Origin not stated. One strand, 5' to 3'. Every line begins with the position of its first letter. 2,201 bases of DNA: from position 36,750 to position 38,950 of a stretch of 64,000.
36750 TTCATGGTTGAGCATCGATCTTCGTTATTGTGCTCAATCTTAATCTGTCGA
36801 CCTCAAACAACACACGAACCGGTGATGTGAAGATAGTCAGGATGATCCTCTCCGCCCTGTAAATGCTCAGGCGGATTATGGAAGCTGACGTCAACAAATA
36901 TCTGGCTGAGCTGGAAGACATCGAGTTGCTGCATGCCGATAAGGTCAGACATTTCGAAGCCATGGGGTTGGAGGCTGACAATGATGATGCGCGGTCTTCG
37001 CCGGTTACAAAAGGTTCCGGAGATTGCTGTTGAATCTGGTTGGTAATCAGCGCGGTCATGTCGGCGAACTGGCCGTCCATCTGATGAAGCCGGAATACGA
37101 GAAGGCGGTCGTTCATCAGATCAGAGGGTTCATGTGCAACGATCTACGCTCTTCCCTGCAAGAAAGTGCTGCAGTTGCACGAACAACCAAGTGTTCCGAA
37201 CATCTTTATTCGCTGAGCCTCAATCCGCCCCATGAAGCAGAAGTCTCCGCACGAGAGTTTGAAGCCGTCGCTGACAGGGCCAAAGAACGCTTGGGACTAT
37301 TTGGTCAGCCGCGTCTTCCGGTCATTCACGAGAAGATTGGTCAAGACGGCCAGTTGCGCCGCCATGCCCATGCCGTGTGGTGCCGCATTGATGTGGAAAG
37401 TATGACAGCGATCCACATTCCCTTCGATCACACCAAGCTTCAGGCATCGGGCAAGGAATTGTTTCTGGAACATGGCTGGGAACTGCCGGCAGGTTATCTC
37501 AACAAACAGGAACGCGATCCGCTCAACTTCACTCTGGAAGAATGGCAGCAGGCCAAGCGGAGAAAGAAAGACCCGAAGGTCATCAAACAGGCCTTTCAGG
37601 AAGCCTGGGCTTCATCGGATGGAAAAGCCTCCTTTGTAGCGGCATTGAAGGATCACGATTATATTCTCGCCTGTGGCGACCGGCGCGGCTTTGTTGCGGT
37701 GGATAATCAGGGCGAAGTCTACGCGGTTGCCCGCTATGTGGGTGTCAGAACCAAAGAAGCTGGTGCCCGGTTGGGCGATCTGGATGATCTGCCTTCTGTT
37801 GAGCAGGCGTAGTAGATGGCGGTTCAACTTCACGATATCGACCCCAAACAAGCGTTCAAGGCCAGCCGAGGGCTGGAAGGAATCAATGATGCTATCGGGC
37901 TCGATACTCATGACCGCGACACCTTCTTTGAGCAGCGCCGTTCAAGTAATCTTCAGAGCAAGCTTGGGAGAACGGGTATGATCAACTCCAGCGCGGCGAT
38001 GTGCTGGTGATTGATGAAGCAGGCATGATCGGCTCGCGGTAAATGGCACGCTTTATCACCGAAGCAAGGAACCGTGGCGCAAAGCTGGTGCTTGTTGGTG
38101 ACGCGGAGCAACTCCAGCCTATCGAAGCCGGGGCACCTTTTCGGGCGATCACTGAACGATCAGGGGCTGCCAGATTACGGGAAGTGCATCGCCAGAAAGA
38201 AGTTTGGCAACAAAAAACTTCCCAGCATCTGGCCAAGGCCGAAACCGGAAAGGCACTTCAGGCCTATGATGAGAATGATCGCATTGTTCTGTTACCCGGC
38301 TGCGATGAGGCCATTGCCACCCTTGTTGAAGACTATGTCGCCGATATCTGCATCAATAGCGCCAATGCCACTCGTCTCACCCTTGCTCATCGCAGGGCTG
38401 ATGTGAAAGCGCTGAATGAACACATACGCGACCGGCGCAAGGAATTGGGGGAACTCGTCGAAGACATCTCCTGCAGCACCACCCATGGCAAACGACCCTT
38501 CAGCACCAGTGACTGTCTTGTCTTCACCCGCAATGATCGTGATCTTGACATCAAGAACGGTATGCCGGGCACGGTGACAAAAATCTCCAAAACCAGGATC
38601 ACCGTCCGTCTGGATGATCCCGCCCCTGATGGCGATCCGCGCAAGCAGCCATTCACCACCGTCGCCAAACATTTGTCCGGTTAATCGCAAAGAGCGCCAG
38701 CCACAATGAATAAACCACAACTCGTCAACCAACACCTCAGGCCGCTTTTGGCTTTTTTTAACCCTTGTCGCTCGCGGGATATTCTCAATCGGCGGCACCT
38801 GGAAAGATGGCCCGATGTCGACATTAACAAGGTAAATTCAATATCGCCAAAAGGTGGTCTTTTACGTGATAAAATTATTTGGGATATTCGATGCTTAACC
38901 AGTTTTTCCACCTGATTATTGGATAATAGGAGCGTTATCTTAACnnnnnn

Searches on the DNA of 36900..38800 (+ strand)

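Call 57: search_dna_similar(query=window:36900-38800:+, collection=plasmids, mode=distant, max_rows=8)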
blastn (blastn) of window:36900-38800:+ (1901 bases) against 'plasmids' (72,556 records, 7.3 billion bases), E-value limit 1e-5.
Records with a match: 419; places in all: 425; records where one place covers at least 80% of the query: 0.
Best place of each record, by identity: 80-90% 6; 60-80% 413.
By first word of the organism name: Sinorhizobium 117; Rhizobium 104; Agrobacterium 75; Sphingobium 30; Sphingomonas 14; Ensifer 9; Aminobacter 9; Bradyrhizobium 8; Rhizorhabdus 5; Methylobacterium 5; and 26 more.
By predicted mobility (MOB-suite, as given by PLSDB): conjugative 219; non-mobilizable 113; mobilizable 87.
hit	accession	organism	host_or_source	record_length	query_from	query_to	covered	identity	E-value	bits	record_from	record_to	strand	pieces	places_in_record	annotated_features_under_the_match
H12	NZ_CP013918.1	Sphingomonas sp. LK11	Tephrosia purpurea subsp. ...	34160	1057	1279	12%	67.7%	1e-8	71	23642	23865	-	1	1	none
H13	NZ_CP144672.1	Sphingomonas sp. gentR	other,gentamicin working solution ...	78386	1057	1279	12%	67.7%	1e-8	71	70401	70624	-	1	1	traA: Ti-type conjugative transfer relaxase TraA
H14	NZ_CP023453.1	Rhizorhabdus dicambivorans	soil sample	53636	1099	1312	11%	68.8%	3e-11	80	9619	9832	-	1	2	traA: Ti-type conjugative transfer relaxase TraA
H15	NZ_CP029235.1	Sinorhizobium fredii CCBAU 45436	Glycine max,cell culture,plant root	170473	1098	1310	11%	68.8%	1e-9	74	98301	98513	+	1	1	traA: Ti-type conjugative transfer relaxase TraA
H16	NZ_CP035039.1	Sinorhizobium fredii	single cell,soil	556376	1098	1310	11%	68.8%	1e-9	74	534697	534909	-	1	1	traA: Ti-type conjugative transfer relaxase TraA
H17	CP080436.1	Sphingomonas sp. DS-9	-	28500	1097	1310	11%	67.9%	7e-6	61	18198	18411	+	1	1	record has no annotation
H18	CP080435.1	Sphingomonas sp. DS-9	-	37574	1063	1272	11%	68.6%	2e-12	82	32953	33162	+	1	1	none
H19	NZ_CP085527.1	Sinorhizobium meliloti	Medicago,cell culture,lupulina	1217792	1063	1259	10%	72.4%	2e-18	102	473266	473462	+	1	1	none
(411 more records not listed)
